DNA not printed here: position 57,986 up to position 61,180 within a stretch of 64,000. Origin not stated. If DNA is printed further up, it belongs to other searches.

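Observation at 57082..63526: Candidate uncharacterised chaperone-usher-like surface-fibre system built on DUF4402 subunits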

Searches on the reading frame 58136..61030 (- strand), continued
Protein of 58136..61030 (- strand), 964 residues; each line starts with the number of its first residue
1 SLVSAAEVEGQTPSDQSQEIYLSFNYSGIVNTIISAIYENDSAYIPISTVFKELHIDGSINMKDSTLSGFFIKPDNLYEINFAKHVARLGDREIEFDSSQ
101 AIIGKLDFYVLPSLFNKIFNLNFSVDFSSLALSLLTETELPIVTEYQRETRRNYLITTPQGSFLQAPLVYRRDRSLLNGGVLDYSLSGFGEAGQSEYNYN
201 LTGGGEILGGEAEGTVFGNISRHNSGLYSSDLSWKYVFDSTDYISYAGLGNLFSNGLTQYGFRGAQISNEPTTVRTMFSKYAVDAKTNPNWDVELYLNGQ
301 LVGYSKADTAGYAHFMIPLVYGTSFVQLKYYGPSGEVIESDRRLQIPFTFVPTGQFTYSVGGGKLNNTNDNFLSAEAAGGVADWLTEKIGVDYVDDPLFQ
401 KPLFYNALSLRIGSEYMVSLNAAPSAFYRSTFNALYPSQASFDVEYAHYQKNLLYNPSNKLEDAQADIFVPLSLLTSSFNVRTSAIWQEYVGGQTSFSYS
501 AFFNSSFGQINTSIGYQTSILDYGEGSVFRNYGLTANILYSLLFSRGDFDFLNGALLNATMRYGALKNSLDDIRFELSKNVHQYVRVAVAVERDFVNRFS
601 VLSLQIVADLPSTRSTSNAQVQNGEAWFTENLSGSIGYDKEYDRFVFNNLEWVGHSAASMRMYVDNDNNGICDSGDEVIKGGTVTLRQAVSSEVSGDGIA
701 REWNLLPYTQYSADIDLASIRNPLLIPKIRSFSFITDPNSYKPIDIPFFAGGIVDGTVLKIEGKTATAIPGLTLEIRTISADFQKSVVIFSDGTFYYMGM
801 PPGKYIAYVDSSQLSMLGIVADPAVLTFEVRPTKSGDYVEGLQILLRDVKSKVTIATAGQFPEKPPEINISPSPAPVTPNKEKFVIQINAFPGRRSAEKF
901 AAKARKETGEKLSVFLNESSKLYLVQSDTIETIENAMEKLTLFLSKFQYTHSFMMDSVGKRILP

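Call 31: predict_structure(alignment_id=A2)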
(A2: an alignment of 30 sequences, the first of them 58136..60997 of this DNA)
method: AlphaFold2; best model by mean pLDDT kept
length: 953 residues; sequences in the alignment: 30
mean_pLDDT: 83.7   pTM: 0.59
mean pLDDT of the five models: 83.7, 83.7, 82.5, 81.1, 79.8
residues with pLDDT >= 90: 313; 70-90: 558; 50-70: 38; < 50: 44
segments of 3 or more residues with pLDDT < 50: 1-3, 145-153, 840-869
pLDDT, mean of each block of 10 residues (from residue 1): 63 78 84 89 84 87 85 89 89 86 90 85 84 72 48 71 81 90 85 91 91 84 88 91 86 92 74 84 80 81 82 84 76 84 91 88 93 92 81 92 89 91 88 92 81 95 82 94 92 89 93 82 93 83 91 88 93 90 91 92 92 88 89 86 89 84 84 74 75 86 84 85 89 89 88 77 84 80 85 89 80 87 82 78 31 34 40 89 94 90 87 91 87 87 76 47
secondary structure, 60 per line:
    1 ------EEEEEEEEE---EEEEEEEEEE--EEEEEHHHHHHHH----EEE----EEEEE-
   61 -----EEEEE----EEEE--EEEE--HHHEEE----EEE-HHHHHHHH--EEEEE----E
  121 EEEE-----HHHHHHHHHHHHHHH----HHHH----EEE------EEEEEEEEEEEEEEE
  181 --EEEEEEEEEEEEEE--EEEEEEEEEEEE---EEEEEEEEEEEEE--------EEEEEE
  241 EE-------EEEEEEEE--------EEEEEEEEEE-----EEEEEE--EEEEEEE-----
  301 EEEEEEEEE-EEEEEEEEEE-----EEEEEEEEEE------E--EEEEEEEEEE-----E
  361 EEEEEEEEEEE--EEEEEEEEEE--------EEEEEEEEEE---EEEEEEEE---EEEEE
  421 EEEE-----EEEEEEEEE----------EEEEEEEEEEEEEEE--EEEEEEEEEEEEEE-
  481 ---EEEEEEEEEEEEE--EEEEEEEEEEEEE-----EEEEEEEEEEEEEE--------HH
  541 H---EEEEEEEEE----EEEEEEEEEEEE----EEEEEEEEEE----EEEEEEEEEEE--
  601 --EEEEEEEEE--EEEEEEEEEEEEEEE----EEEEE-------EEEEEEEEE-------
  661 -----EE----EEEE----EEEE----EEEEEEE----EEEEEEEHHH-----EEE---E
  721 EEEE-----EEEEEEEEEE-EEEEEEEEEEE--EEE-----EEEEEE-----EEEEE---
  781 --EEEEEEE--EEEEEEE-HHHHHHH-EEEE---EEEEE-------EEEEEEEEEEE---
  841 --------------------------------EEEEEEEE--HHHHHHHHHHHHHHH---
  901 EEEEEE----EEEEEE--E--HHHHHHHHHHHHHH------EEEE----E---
elements in order (helices of 4 or more, strands of 3 or more residues): E7-15 E19-28 E31-35 H36-43 E48-50 E55-59 E66-70 E75-78 E81-84 E90-92 E97-99 H101-108 E111-115 E120-124 H130-144 H149-152 E157-159 E166-180 E183-196 E199-210 E214-226 E235-242 E250-257 E266-275 E281-286 E289-295 E301-309 E311-320 E326-335 E345-354 E360-371 E374-383 E392-401 E405-412 E416-424 E430-438 E449-463 E466-479 E484-496 E499-511 E517-530 E545-553 E558-569 E574-583 E588-598 E603-611 E614-628 E633-637 E645-653 E672-675 E680-683 E688-694 E699-705 E714-716 E720-724 E730-739 E741-751 E754-756 E762-767 E773-777 E783-789 E792-798 H800-806 E808-811 E815-819 E827-837 E873-880 H883-897 E901-906 E911-916 H922-935 E942-945
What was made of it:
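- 58136..61069 (-): Outer-membrane usher of about 977 aa if translation starts at the CTG at 61069.
- Signal peptide
- N-terminal domain: 60623-60997
- 24-strand barrel: 59087-60529
- Plug insert within the barrel: 59993-60202
- CTD1-like domain with a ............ calcium-type motif: 58883-59065
- CTD2-like (CarboxypepD_reg-like) domain: 58487-58858
- Disordered Pro-rich linker: 58391-58480
- SPOR domain: 58163-58381. AF2 pLDDT 83.7 and strand map (call 31).
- On Chaperone-usher pathway (superfamily): AF2 model at pLDDT 83.7: strands 166-257 (6), a six-strand insert at 266-335, and strands 345-628 (18) (call 31). The model shows an alpha/beta N-terminal domain at 1-125 and sandwiches at 645-705 and 714-837 (call 31).
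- On SPOR domain (PF05036) on the usher C-terminus: The model shows E873-880, H883-897, E901-906, E911-916, H922-935 and E942-945 at pLDDT about 90 (call 31).
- The AF2 model has an N-terminal domain, 6 barrel strands, a 6-strand plug, 18 more barrel strands and 2 beta-sandwich domains (call 31).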

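Call 33: fold_search(model_id=the predicted structure, library=pdb)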
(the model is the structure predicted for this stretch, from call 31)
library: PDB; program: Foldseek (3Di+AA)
matches with E <= 10: 908; with E <= 0.001: 127
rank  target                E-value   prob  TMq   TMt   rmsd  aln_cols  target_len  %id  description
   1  9fw9_D                1.7e-30  1.00  0.44  0.59   9.9       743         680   14  Cryo-EM structure of the type 1 pilus assembly platform as part of the FimA-bound chaperone-usher pilus complex (FimDH (released 2025-06-04)
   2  9bog_D                2.1e-30  1.00  0.42  0.49  16.5       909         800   14  Structural basis for adhesin secretion by the outer-membrane usher in type 1 pili (released 2024-10-09)
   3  3rfz_E                9.8e-30  1.00  0.44  0.52  17.2       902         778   13  Crystal structure of the FimD usher bound to its cognate FimC:FimH substrate (released 2011-06-01)
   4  3rfz_B                1.2e-29  1.00  0.44  0.52  16.8       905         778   14  Crystal structure of the FimD usher bound to its cognate FimC:FimH substrate (released 2011-06-01)
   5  9fy9_D                4.8e-29  1.00  0.44  0.58   9.4       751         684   14  Cryo-EM structure of the type 1 chaperone-usher pilus FimD-tip complex (FimDHGFC) - Conformer 1 (released 2025-06-04)
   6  9fx8_D                1.7e-27  1.00  0.44  0.60   9.2       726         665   15  Cryo-EM structure of the FimI-bound type 1 pilus assembly platform complex - Local refinement (released 2025-06-04)
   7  9fxs_D                1.0e-26  1.00  0.43  0.59   9.1       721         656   15  Cryo-EM structure of the type 1 pilus complex including pilus rod and FimI-bound assembly platform after incorporation (released 2025-06-04)
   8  6e14_D                2.0e-26  1.00  0.42  0.48  17.1       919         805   12  Handover mechanism of the growing pilus by the bacterial outer membrane usher FimD (released 2018-10-17)
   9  9fxb_D                3.5e-26  1.00  0.41  0.59   9.4       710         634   13  Cryo-EM structure of the type 1 pilus assembly platform as part of the FimI-bound chaperone-usher pilus complex (FimDH (released 2025-06-04)
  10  7lhg_C                7.4e-24  1.00  0.41  0.48  13.9       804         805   13  Cryo-EM structure of E. coli P pilus tip assembly intermediate PapC-PapD-PapK-PapG in the first conformation (released 2021-08-11)
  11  7lhh_C                1.8e-20  1.00  0.40  0.46  11.7       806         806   13  Cryo-EM structure of E. coli P pilus tip assembly intermediate PapC-PapD-PapK-PapG in the second conformation (released 2021-08-11)
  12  6cd2_C                2.1e-18  1.00  0.34  0.42  16.7       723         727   11  Crystal structure of the PapC usher bound to the chaperone-adhesin PapD-PapG (released 2018-10-03)
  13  7lhi_C                9.4e-18  1.00  0.41  0.52  10.4       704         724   14  Cryo-EM structure of E. coli P pilus tip assembly intermediate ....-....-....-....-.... (released 2021-08-11)
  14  2vqi_B                4.7e-16  1.00  0.30  0.54  17.1       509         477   13  Structure of the P pilus usher (PapC) translocation pore (released 2008-05-27)
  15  2vqi_A                1.6e-15  1.00  0.30  0.55  17.1       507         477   13  Structure of the P pilus usher (PapC) translocation pore (released 2008-05-27)
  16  3ohn_B                4.8e-15  1.00  0.32  0.61  17.5       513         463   15  Crystal structure of the FimD translocation domain (released 2011-06-01)
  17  3fip_A                1.3e-14  1.00  0.28  0.56  17.3       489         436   14  Crystal structure of Usher PapC translocation pore (released 2009-09-08)
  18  3ohn_A                4.7e-14  1.00  0.32  0.60  17.2       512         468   15  Crystal structure of the FimD translocation domain (released 2011-06-01)
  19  3fip_B                8.7e-09  1.00  0.22  0.46  19.6       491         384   14  Crystal structure of Usher PapC translocation pore (released 2009-09-08)
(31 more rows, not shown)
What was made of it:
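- On Chaperone-usher pathway (superfamily): Foldseek's top 19 hits are FimD or PapC, including the isolated translocation domains 2vqi, 3ohn and 3fip (call 33).
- Closest known: Classical chaperone-usher pili. Same: Usher architecture: N-terminal domain, 24-strand barrel, plug after strand 6 and two C-terminal domains (calls 31, 33).
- The next, unrelated hit is at 5e-8 (call 33).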

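Call 35: find_encoding_contigs(protein=P0132, flank=8000, max_places=2)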
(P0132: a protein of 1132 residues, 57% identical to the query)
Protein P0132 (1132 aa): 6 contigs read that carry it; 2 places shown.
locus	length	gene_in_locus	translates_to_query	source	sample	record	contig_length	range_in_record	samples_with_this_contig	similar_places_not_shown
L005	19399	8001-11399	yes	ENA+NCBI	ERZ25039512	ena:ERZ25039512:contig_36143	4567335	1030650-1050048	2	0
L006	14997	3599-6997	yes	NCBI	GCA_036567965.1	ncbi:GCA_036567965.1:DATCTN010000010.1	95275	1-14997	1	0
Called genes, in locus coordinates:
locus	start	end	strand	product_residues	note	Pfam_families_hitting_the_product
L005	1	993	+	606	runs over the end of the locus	PF01336:tRNA_anti-codon, PF00152:tRNA-synt_2, PF02938:GAD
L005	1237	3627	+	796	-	PF13802:Gal_mutarotas_2, PF01055:Glyco_hydro_31_2nd, PF21365:Glyco_hydro_31_3rd, PF17137:DUF5110 (weak)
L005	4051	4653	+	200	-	-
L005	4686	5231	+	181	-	PF14352:DUF4402 (weak)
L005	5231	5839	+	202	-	PF14352:DUF4402 (faint)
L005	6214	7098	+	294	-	PF14352:DUF4402 (faint)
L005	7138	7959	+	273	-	-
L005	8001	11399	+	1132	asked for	PF05036:SPOR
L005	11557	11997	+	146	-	-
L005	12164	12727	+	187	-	-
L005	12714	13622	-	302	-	PF01814:Hemerythrin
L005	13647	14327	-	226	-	PF02630:SCO1-SenC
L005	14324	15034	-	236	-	PF03781:FGE-sulfatase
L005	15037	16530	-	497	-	PF07731:Cu-oxidase_2 (faint), PF07732:Cu-oxidase_3, PF00034:Cytochrom_C, PF13442:Cytochrome_CBB3 (weak)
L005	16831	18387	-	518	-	PF04389:Peptidase_M28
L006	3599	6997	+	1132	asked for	PF05036:SPOR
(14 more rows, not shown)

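Call 36: find_encoding_contigs(protein=P0123, flank=8000, max_places=2)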
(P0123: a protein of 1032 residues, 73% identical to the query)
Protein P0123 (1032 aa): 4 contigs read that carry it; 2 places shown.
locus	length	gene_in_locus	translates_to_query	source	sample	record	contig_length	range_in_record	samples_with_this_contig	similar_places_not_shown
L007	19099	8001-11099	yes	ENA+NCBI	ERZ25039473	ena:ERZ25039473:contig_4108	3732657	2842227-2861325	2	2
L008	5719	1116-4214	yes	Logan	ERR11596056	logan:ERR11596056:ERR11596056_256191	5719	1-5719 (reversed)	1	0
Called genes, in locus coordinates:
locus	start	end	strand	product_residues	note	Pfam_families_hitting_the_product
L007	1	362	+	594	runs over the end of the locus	PF02518:HATPase_c (weak), PF13589:HATPase_c_3, PF01119:DNA_mis_repair, PF08676:MutL_C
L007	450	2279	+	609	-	PF01336:tRNA_anti-codon, PF00152:tRNA-synt_2, PF02938:GAD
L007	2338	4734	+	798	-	PF13802:Gal_mutarotas_2, PF01055:Glyco_hydro_31_2nd, PF21365:Glyco_hydro_31_3rd, PF17137:DUF5110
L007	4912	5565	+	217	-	PF14352:DUF4402 (weak)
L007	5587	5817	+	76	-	-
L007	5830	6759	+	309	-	PF14352:DUF4402 (weak)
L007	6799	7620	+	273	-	-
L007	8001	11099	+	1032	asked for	PF13620:CarboxypepD_reg (faint), PF05036:SPOR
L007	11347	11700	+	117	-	-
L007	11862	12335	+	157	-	-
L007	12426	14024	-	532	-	PF04389:Peptidase_M28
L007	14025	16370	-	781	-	PF00390:malic, PF00208:ELFV_dehydrog (faint), PF03949:Malic_M, PF01515:PTA_PTB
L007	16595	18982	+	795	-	PF02190:LON_substr_bdg, PF13401:AAA_22 (faint), PF00004:AAA, PF07724:AAA_2 (faint), PF07728:AAA_5, PF22667:Lon_lid, PF05362:Lon_C, PF13541:ChlI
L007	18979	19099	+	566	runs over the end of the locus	PF05496:RuvB_N (faint), PF13177:DNA_pol3_delta2, PF00004:AAA, PF07728:AAA_5 (faint), PF13401:AAA_22 (weak), PF22608:DNAX_ATPase_lid, PF12169:DNA_pol3_gamma3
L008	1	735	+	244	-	?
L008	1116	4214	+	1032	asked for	PF13620:CarboxypepD_reg (faint), PF05036:SPOR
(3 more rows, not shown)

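Call 60: search_protein_families(library=pfam, proteins=[window:58136-60997:-], max_evalue=10)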
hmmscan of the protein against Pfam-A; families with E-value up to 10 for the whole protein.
window:58136-60997:- (953 aa): 3 families
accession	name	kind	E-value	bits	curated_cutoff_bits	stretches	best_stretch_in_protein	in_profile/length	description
PF05036.18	SPOR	-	0.0015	19.2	21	1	870-929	2-64/76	SPOR domain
PF17210.9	SdrD_B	-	0.002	18.7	29.7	1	651-683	7-39/112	SdrD B-like domain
PF13620.12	CarboxypepD_reg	-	0.073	13.9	32.3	1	745-798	4-54/82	Carboxypeptidase regulatory-like domain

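Call 61: find_homologous_proteins(query=A2, max_evalue=0.001)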
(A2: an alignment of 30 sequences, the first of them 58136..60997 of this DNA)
Query A2 (30 sequences) (953 aa, profile of the alignment): 71 proteins with E <= 0.001 among 8000 candidates.
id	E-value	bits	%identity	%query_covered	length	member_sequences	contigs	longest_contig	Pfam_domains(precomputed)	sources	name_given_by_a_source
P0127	0.0e+0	1523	61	99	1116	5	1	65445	PF05036.19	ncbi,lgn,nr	ncbi:MAG: SPOR domain-containing protein [Bacteroidetes bacterium]|nr:SPOR domain-containing protein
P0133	0.0e+0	1508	58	99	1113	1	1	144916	PF05036.19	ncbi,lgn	-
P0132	0.0e+0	1490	57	99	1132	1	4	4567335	PF05036.19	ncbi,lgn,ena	ncbi:MAG TPA: SPOR domain-containing protein [Candidatus Kryptonia bacterium]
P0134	0.0e+0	1486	58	99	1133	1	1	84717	PF05036.19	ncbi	-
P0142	0.0e+0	1486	56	99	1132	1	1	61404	PF05036.19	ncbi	-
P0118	0.0e+0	1483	71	99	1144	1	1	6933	PF05036.19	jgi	jgi:SPOR domain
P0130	0.0e+0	1478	60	99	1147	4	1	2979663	PF05036.19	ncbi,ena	-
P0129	0.0e+0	1476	60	99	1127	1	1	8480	PF05036.19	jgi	jgi:cell division septation protein DedD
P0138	0.0e+0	1476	57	99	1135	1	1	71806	PF05036.19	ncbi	-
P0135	0.0e+0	1474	57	99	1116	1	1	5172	PF05036.19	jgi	jgi:SPOR domain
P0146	0.0e+0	1465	55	99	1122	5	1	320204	PF05036.19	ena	-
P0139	0.0e+0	1465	56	99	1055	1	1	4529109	PF05036.19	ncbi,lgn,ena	-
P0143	0.0e+0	1456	56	98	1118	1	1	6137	PF05036.19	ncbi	-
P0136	0.0e+0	1455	56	100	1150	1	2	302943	PF05036.19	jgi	jgi:hypothetical protein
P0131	0.0e+0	1451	58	99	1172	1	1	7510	PF05036.19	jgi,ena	-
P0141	0.0e+0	1439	56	99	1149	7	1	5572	PF05036.19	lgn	-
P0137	0.0e+0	1414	60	94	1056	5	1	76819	PF05036.19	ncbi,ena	-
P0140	0.0e+0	1412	59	94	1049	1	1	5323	PF05036.19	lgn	-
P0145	0.0e+0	1403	57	96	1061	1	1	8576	PF05036.19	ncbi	-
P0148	0.0e+0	1400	57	97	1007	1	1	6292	PF05036.19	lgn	-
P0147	0.0e+0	1390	59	94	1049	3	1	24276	PF05036.19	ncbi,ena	-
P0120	0.0e+0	1387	69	99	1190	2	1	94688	-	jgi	jgi:hypothetical protein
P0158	0.0e+0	1384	46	98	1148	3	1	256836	PF05036.19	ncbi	ncbi:MAG: hypothetical protein ACP5MI_06165 [Candidatus Kryptoniota bacterium]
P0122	0.0e+0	1384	70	96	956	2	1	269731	PF05036.19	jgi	-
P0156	0.0e+0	1379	48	97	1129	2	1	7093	PF05036.19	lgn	-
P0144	0.0e+0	1373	58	95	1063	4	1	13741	PF05036.19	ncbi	ncbi:MAG: SPOR domain-containing protein [Candidatus Kryptoniota bacterium]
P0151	0.0e+0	1371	54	97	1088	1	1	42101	PF05036.19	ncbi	-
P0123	0.0e+0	1369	73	92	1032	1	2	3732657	PF05036.19,PF13620.13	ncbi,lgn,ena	-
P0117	0.0e+0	1362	100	95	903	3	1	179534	-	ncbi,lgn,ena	-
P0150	0.0e+0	1361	56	95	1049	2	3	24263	PF05036.19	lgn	-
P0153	0.0e+0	1340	54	95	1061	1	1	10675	PF05036.19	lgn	-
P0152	0.0e+0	1332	55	95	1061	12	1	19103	PF05036.19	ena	-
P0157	0.0e+0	1329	46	99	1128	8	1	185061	PF05036.19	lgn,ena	-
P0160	0.0e+0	1319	42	99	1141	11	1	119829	PF05036.19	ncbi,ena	-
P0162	0.0e+0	1310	42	96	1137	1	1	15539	PF05036.19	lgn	-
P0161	0.0e+0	1300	41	99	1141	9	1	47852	PF05036.19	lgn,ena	-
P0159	0.0e+0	1294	42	97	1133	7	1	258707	PF05036.19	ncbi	-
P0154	0.0e+0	1292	55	93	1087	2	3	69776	PF05036.19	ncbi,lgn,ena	-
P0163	0.0e+0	1265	41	95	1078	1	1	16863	PF05036.19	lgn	-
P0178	0.0e+0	1016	37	93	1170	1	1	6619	-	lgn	-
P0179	2.0e-277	941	35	89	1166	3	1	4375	PF05036.19,PF00577.27,PF13620.13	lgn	-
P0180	1.3e-276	939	31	97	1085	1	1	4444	PF13620.13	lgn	-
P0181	2.0e-253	862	35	88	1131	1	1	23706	PF05036.19,PF13620.13,PF17210.10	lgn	-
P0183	2.0e-217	743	29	93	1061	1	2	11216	PF14559.13,PF00577.27,PF13620.13,PF07719.24,PF13174.13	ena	-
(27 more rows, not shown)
